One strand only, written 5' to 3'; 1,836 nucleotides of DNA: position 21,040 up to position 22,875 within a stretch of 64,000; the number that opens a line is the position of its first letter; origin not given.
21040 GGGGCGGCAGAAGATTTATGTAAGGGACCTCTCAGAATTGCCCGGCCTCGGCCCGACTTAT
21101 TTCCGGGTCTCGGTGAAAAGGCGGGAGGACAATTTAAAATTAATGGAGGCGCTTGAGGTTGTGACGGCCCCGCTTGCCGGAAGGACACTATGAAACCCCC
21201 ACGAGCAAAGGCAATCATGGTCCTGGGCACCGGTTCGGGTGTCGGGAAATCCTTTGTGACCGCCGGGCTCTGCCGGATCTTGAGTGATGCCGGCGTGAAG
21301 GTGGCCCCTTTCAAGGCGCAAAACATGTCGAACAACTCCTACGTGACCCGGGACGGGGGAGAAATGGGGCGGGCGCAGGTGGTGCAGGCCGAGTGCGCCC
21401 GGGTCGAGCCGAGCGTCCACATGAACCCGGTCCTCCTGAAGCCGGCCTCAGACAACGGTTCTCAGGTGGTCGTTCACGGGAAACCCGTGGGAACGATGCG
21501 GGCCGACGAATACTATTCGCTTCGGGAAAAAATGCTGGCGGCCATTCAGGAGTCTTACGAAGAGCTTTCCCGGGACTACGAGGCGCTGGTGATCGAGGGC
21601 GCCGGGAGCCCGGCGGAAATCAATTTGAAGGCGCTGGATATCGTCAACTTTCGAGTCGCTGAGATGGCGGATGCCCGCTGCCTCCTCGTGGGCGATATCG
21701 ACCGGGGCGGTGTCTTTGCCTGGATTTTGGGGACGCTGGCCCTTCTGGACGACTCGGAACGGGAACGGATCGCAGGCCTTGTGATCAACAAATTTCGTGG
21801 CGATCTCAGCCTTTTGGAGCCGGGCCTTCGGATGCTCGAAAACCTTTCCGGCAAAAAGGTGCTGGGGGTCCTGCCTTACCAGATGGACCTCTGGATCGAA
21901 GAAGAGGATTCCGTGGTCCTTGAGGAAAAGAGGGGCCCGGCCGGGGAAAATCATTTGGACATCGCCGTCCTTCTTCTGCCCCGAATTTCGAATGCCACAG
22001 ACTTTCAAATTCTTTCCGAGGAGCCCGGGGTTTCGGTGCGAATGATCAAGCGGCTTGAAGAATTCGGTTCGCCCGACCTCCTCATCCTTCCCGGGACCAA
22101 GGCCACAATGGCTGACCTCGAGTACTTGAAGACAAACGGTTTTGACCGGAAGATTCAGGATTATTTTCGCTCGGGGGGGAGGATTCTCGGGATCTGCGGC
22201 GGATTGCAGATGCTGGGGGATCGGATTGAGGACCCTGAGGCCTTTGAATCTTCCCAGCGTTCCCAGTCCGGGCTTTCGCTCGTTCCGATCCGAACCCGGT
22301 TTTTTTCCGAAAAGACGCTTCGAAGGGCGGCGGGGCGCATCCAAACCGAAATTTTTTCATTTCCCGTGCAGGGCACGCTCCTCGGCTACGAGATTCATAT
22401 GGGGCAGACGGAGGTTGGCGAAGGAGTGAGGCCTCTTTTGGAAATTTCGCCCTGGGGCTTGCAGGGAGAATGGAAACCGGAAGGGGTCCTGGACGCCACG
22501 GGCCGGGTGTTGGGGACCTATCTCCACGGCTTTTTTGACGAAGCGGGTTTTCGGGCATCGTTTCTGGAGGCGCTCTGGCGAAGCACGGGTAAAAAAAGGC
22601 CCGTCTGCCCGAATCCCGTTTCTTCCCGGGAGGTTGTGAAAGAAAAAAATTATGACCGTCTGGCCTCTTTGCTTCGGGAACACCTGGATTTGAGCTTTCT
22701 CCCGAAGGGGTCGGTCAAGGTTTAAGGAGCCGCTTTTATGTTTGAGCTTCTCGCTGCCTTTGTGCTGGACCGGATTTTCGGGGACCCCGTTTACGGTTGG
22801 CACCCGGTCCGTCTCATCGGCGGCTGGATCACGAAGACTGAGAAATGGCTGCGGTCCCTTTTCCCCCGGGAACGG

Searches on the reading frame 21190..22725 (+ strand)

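Call 63: search_protein_families(library=pfam, proteins=[window:21190-22725:+], max_evalue=0.00001)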
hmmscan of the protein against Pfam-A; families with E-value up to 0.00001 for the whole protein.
window:21190-22725:+ (511 aa): 3 families
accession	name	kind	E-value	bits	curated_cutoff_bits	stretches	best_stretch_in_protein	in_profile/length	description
PF07685.20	GATase_3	-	2.5e-52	177.8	27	1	257-452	1-194/196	CobB/CobQ-like glutamine amidotransferase domain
PF01656.29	CbiA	-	2.2e-24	86.2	25.4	1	9-234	1-115/125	CobQ/CobB/MinD/ParA nucleotide binding domain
PF13500.12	AAA_26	-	3e-18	66.8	27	1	7-234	1-194/198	AAA domain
